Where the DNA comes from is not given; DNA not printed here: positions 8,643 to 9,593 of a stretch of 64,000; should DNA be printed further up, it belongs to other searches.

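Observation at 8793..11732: MrfA/YprA-like DEXH helicase + DUF1998 fused in one polypeptide to a DEDDy 3'-5' exonuclease domain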

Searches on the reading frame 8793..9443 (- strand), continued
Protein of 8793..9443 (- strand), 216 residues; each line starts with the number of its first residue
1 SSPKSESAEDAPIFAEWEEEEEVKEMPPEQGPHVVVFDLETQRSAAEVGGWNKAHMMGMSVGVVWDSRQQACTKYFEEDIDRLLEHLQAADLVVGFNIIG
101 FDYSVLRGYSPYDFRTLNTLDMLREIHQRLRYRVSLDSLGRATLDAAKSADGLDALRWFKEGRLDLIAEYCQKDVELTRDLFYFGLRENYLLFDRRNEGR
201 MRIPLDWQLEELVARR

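Call 50: search_protein_families(library=pfam, proteins=[P0047, P0083, P0053], max_evalue=0.1)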
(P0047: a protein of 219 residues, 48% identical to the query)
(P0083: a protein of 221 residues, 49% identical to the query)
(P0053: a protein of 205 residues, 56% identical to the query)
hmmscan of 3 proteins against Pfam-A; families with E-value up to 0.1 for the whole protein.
P0047 (219 aa): 4 families
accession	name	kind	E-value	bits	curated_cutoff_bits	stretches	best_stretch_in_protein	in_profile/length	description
PF13482.12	RNase_H_2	-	5.6e-07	30.1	22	1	29-175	1-160/165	RNase_H superfamily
PF01612.26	DNA_pol_A_exo1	-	4.9e-06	26.9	23.6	1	74-176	65-165/173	3'-5' exonuclease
PF10108.15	DNA_pol_B_exo2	-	0.0025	17.9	24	1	128-176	121-170/213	Predicted 3'-5' exonuclease related to the exonuclease domain of PolB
PF16291.11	DUF4937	-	0.046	14.4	28.3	1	40-87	35-81/89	Domain of unknown function (DUF4937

P0083 (221 aa): 3 families
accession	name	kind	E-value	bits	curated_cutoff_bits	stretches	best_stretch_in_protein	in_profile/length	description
PF13482.12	RNase_H_2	-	2.8e-08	34.3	22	1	30-179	1-160/165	RNase_H superfamily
PF01612.26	DNA_pol_A_exo1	-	0.00072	19.8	23.6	1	75-180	65-165/173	3'-5' exonuclease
PF10108.15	DNA_pol_B_exo2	-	0.00087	19.5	24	1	119-181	110-171/213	Predicted 3'-5' exonuclease related to the exonuclease domain of PolB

P0053 (205 aa): 3 families
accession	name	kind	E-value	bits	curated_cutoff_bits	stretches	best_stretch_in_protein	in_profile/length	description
PF13482.12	RNase_H_2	-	2.1e-05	25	22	1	79-179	44-160/165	RNase_H superfamily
PF01612.26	DNA_pol_A_exo1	-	0.0013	19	23.6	1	90-180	78-165/173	3'-5' exonuclease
PF10108.15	DNA_pol_B_exo2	-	0.0013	18.8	24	1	132-181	121-171/213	Predicted 3'-5' exonuclease related to the exonuclease domain of PolB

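Call 58: search_protein_representatives(alignment_id=A1)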
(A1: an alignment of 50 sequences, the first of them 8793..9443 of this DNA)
Query: 50 sequences, 212 profile positions. Proteins with E-value up to 0.001 (for the whole library): 3977; up to 1e-10: 2132; up to 1e-30: 594. The best 150 are listed.
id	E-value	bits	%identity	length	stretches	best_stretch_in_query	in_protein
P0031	1.3e-89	315.3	-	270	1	13-208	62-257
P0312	1.3e-82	292.4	-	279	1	9-201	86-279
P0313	1.8e-82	292.0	-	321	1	13-201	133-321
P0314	2.0e-82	291.8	-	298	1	21-207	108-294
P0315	3.0e-81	287.9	-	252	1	18-201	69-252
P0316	6.8e-80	283.5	-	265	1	17-201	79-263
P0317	2.0e-79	282.0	-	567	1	16-201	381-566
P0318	7.4e-79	280.1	-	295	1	17-201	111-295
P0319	1.1e-78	279.6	-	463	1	12-211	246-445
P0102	4.6e-78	277.5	-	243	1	21-208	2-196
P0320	5.2e-78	277.4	-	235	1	14-201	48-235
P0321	7.4e-78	276.8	-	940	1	23-201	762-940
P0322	1.4e-77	275.9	-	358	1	13-204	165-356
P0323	6.1e-77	273.8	-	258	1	18-189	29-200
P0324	1.4e-76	272.7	-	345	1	26-198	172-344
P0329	3.8e-74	264.7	-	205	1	20-201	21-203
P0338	7.0e-72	257.3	-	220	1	12-210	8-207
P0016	4.7e-66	238.3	-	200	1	22-156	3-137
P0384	1.4e-64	233.5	-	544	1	28-204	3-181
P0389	4.6e-64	231.8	-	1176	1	17-201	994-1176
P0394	8.2e-64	230.9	-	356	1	25-201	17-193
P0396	1.1e-63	230.6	-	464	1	16-189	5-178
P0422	2.7e-61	222.7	-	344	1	25-205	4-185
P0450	4.2e-58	212.3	-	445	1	24-204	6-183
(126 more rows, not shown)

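Call 60: search_protein_families(library=pfam, proteins=[P0384, P0394, P0396, P0422, P0450, P0329, P0338, P0389], max_evalue=0.01)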
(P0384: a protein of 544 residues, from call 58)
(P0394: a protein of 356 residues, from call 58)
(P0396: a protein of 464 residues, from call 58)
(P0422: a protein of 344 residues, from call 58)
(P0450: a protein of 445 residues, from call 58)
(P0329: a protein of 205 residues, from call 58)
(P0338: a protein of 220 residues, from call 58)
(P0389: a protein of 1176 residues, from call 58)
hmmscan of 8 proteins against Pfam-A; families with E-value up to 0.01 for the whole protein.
P0384 (544 aa): 1 family
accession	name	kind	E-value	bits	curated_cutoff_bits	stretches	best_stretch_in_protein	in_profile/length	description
PF13482.12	RNase_H_2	-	1.9e-07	31.6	22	1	4-149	1-158/165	RNase_H superfamily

P0394 (356 aa): 4 families
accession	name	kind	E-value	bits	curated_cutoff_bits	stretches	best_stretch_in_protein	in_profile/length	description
PF05565.16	Sipho_Gp157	-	2e-20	73.9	28.6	1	210-352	9-161/162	Siphovirus Gp157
PF10108.15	DNA_pol_B_exo2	-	6.4e-06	26.4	24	1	106-171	109-173/213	Predicted 3'-5' exonuclease related to the exonuclease domain of PolB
PF13482.12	RNase_H_2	-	1.3e-05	25.7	22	1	21-167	1-160/165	RNase_H superfamily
PF01612.26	DNA_pol_A_exo1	-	0.00011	22.4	23.6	1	20-168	22-165/173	3'-5' exonuclease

P0396 (464 aa): 4 families
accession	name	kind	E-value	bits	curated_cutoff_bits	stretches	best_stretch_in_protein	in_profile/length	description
PF05565.16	Sipho_Gp157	-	9.6e-18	65.2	28.6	1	217-347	20-161/162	Siphovirus Gp157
PF01612.26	DNA_pol_A_exo1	-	3.5e-05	24.1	23.6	1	17-166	22-166/173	3'-5' exonuclease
PF13482.12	RNase_H_2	-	9.8e-05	22.8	22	1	18-165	1-161/165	RNase_H superfamily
PF10108.15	DNA_pol_B_exo2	-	0.00048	20.3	24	1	113-168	117-173/213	Predicted 3'-5' exonuclease related to the exonuclease domain of PolB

P0422 (344 aa): 4 families
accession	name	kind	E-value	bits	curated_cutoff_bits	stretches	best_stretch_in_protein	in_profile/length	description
PF13482.12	RNase_H_2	-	8.8e-08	32.7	22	1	8-156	1-161/165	RNase_H superfamily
PF10108.15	DNA_pol_B_exo2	-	5.3e-05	23.4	24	1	105-159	118-173/213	Predicted 3'-5' exonuclease related to the exonuclease domain of PolB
PF01612.26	DNA_pol_A_exo1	-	0.0002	21.6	23.6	1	7-156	22-165/173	3'-5' exonuclease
PF17209.9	Hfq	-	0.0066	16.5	27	0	286-335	4-53/64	Hfq protein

P0450 (445 aa): 3 families
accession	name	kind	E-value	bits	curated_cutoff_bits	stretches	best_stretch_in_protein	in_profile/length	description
PF13482.12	RNase_H_2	-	2.9e-05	24.5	22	1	11-157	1-162/165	RNase_H superfamily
PF14338.12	Mrr_N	-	0.0079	16.8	29.5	0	202-281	8-86/87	Mrr N-terminal domain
PF10108.15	DNA_pol_B_exo2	-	0.0097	16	24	0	99-156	113-170/213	Predicted 3'-5' exonuclease related to the exonuclease domain of PolB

P0329 (205 aa): 3 families
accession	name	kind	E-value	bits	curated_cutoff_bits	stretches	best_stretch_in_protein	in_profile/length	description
PF13482.12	RNase_H_2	-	2e-08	34.8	22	1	54-178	18-161/165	RNase_H superfamily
PF01612.26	DNA_pol_A_exo1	-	0.00028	21.2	23.6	1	69-178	59-165/173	3'-5' exonuclease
PF10108.15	DNA_pol_B_exo2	-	0.00039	20.6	24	1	128-179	119-171/213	Predicted 3'-5' exonuclease related to the exonuclease domain of PolB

P0338 (220 aa): 1 family
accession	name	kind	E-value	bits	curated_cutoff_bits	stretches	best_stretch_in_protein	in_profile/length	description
PF13482.12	RNase_H_2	-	7.2e-06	26.5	22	1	27-174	3-162/165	RNase_H superfamily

P0389 (1176 aa): 7 families
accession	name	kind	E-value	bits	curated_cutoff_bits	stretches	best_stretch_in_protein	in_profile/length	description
PF00270.35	DEAD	-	8.8e-29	100.8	26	1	60-231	3-161/167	DEAD/DEAH box helicase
PF09369.15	MZB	-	4.1e-18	66.3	24.2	1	647-726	1-80/80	MrfA Zn-binding domain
PF00271.37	Helicase_C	-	1.7e-14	54.5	23.5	1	278-385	5-110/110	Helicase conserved C-terminal domain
PF22982.3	WHD_HRQ1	-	3.7e-09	37.9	27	1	421-490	2-69/70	ATP-dependent helicase HRQ1, winged helix domain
PF10108.15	DNA_pol_B_exo2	-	3.4e-05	24.1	24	1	1090-1146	107-165/213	Predicted 3'-5' exonuclease related to the exonuclease domain of PolB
PF22590.2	Cas3-like_C_2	-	0.0012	19.5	27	1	312-385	27-105/106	CRISPR-associated nuclease/helicase Cas3, C-terminal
PF13482.12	RNase_H_2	-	0.003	18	22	1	1043-1152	35-162/165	RNase_H superfamily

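Call 62: search_protein_families(library=phrogs, proteins=[window:8793-9443:-, P0394], max_evalue=0.001)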
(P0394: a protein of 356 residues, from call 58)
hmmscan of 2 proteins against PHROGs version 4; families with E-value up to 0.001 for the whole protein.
window:8793-9443:- (216 aa): 2 families
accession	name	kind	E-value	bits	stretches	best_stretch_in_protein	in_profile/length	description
phrog_403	-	DNA, RNA and nucleotide metabolism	1.4e-16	61.3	1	19-184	52-245/321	DNA polymerase exonuclease subunit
phrog_17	-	DNA, RNA and nucleotide metabolism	4.4e-12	45.8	1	16-183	653-822/1445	DNA polymerase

P0394 (356 aa): 4 families
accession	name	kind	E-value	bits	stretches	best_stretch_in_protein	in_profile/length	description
phrog_253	-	DNA, RNA and nucleotide metabolism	1.8e-21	77.7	1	221-353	23-167/169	Mu Gam-like end protection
phrog_403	-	DNA, RNA and nucleotide metabolism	1.9e-15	57.6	1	17-172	64-247/321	DNA polymerase exonuclease subunit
phrog_17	-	DNA, RNA and nucleotide metabolism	4.9e-07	29.1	1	17-173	669-826/1445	DNA polymerase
phrog_1252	-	DNA, RNA and nucleotide metabolism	0.00078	19.1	0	58-97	78-122/663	DNA polymerase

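Call 79: search_protein_families(library=phrogs, proteins=[P0083, P0047], max_evalue=0.01)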
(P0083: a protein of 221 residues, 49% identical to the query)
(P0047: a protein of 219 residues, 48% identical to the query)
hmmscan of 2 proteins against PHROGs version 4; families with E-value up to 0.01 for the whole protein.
P0083 (221 aa): 5 families
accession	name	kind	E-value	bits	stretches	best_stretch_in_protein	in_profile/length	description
phrog_403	-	DNA, RNA and nucleotide metabolism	1.1e-14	55.1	1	17-182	55-245/321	DNA polymerase exonuclease subunit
phrog_17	-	DNA, RNA and nucleotide metabolism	1.6e-09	37.3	1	24-181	667-822/1445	DNA polymerase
phrog_1252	-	DNA, RNA and nucleotide metabolism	5.3e-05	22.9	0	63-110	74-126/663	DNA polymerase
phrog_192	-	DNA, RNA and nucleotide metabolism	0.0044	17.4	0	61-140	164-243/397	DNA polymerase exonuclease subunit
phrog_38876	-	DNA, RNA and nucleotide metabolism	0.0086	17.5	0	141-195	53-106/111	DNA polymerase exonuclease subunit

P0047 (219 aa): 3 families
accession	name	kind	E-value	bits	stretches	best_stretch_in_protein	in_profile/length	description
phrog_403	-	DNA, RNA and nucleotide metabolism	1.1e-14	55.1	1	16-178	55-245/321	DNA polymerase exonuclease subunit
phrog_17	-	DNA, RNA and nucleotide metabolism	7.8e-06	25.1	1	13-177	656-822/1445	DNA polymerase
phrog_1252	-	DNA, RNA and nucleotide metabolism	3.1e-05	23.7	0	58-105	70-122/663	DNA polymerase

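Call 81: fold_search(model_id=the predicted structure, library=viral)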
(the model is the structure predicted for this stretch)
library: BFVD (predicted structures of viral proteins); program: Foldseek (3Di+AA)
matches with E <= 10: 410; with E <= 0.001: 80
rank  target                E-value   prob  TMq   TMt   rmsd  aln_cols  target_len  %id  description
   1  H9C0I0                6.6e-13  1.00  0.72  0.72   2.9       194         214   25  (no name in the UniProt tables at hand)
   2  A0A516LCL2            1.9e-07  1.00  0.49  0.53   7.1       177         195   18  (no name in the UniProt tables at hand)
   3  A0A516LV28            4.9e-07  1.00  0.48  0.18   5.9       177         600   19  (no name in the UniProt tables at hand)
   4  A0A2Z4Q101            5.6e-07  1.00  0.55  0.69   3.8       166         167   22  (no name in the UniProt tables at hand)
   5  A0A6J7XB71            5.6e-07  1.00  0.53  0.50  14.0       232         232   20  Ribonuclease H-like domain containing protein [uncultured Caudovirales phage]
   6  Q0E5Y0                1.1e-06  1.00  0.56  0.37  18.3       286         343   16  YprB ribonuclease H-like domain-containing protein [Pseudomonas phage LKA1]
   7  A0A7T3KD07            1.1e-06  1.00  0.53  0.43   7.8       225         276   17  Putative DNA polymerase [Campylobacter phage F336]
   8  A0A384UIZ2            1.7e-06  1.00  0.54  0.36  10.7       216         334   18  (no name in the UniProt tables at hand)
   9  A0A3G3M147            1.8e-06  1.00  0.55  0.44   9.3       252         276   16  (no name in the UniProt tables at hand)
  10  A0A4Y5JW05            3.1e-06  1.00  0.52  0.16   5.6       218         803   16  DNA-directed DNA polymerase [Pseudomonas phage vB_PaeM_PA5oct]
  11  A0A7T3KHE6            4.6e-06  1.00  0.54  0.15   7.5       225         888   16  DNA-directed DNA polymerase [Campylobacter phage F372]
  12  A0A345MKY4            4.6e-06  1.00  0.44  0.22  12.3       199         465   18  (no name in the UniProt tables at hand)
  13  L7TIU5                5.6e-06  1.00  0.56  0.15   4.7       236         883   16  DNA-directed DNA polymerase [Halorubrum sodomense tailed virus 2]
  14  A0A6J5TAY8            5.6e-06  1.00  0.50  0.18   4.3       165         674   19  DNA-directed DNA polymerase, family A, palm domain containing protein [uncultured Caudovirales phage]
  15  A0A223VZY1            6.3e-06  1.00  0.54  0.22   6.6       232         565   14  DNA-directed DNA polymerase [Agrobacterium phage Atu_ph07]
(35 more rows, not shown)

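Call 85: find_encoding_contigs(protein=P0057, flank=6000, max_places=1)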
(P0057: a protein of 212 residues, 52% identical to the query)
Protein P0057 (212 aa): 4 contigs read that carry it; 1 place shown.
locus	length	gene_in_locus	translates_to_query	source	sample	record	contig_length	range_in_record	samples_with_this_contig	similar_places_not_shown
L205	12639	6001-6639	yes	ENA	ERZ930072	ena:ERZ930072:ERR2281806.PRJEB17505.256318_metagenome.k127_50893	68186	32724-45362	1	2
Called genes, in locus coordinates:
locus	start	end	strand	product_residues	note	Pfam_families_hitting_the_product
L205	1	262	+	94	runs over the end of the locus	-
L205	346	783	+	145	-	PF08897:DUF1841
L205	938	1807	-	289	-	PF02629:CoA_binding, PF13380:CoA_binding_2 (faint), PF00549:Ligase_CoA, PF13607:Succ_CoA_lig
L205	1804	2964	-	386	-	PF01071:GARS_A (weak), PF08442:ATP-grasp_2, PF13549:ATP-grasp_5, PF24948:Citrate_synth_N, PF00549:Ligase_CoA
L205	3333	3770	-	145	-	PF02561:FliS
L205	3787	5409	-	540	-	PF02465:FliD_N, PF07195:FliD_C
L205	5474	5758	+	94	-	-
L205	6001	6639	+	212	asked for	PF13482:RNase_H_2 (weak)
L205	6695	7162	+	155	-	PF00027:cNMP_binding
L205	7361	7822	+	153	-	PF00027:cNMP_binding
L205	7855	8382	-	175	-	-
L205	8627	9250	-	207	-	PF04972:BON (weak)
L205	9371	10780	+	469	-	PF00072:Response_reg, PF00158:Sigma54_activat, PF14532:Sigma54_activ_2, PF07728:AAA_5 (weak), PF25601:AAA_lid_14, PF02954:HTH_8 (weak)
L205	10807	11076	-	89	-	-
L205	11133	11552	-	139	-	PF13405:EF-hand_6 (faint), PF00036:EF-hand_1 (faint), PF13202:EF-hand_5 (faint), PF13499:EF-hand_7 (weak)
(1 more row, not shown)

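Call 86: find_encoding_contigs(protein=P0060, flank=6000, max_places=1)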
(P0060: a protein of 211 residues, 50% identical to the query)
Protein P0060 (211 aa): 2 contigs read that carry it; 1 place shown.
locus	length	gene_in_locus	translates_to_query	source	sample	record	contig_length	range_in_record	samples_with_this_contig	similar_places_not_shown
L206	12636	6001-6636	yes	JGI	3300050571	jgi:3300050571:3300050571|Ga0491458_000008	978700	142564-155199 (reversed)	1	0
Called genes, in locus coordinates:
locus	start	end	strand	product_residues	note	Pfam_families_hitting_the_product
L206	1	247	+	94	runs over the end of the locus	-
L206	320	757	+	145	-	PF08897:DUF1841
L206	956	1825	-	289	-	PF02629:CoA_binding, PF13380:CoA_binding_2 (faint), PF00549:Ligase_CoA, PF13607:Succ_CoA_lig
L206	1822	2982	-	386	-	PF08442:ATP-grasp_2, PF13549:ATP-grasp_5 (weak), PF24948:Citrate_synth_N, PF00549:Ligase_CoA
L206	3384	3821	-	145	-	PF02561:FliS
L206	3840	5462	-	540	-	PF02465:FliD_N, PF07195:FliD_C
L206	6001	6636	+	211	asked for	PF13482:RNase_H_2 (weak)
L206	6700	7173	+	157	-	PF00027:cNMP_binding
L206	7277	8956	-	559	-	-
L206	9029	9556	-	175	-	-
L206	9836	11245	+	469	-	PF00072:Response_reg, PF00158:Sigma54_activat, PF14532:Sigma54_activ_2, PF07728:AAA_5 (weak), PF25601:AAA_lid_14, PF02954:HTH_8 (weak)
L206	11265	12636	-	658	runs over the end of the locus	PF02743:dCache_1, PF00672:HAMP (faint)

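Call 87: find_encoding_contigs(protein=P0100, flank=6000, max_places=1)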
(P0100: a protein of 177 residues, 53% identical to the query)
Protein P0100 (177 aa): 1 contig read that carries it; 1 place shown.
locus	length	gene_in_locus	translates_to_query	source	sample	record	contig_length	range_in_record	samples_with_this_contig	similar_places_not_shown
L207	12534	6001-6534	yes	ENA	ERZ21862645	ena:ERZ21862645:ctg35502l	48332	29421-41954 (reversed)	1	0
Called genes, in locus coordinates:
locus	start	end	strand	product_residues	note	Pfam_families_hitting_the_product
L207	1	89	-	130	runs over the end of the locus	PF01170:UPF0020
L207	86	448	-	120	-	PF02926:THUMP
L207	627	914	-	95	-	PF03795:YCII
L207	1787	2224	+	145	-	PF01791:DeoC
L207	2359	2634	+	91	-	PF02566:OsmC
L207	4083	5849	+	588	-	PF00271:Helicase_C, PF22982:WHD_HRQ1, PF09369:MZB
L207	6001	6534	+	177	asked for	PF01612:DNA_pol_A_exo1 (weak), PF13482:RNase_H_2, PF10108:DNA_pol_B_exo2 (faint)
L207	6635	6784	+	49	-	-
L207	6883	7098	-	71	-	PF13443:HTH_26, PF01381:HTH_3 (weak)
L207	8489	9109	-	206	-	PF00271:Helicase_C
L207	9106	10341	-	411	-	PF00270:DEAD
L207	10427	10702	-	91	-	-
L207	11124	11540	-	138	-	-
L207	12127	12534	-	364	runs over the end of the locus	PF07992:Pyr_redox_2, PF00070:Pyr_redox (weak)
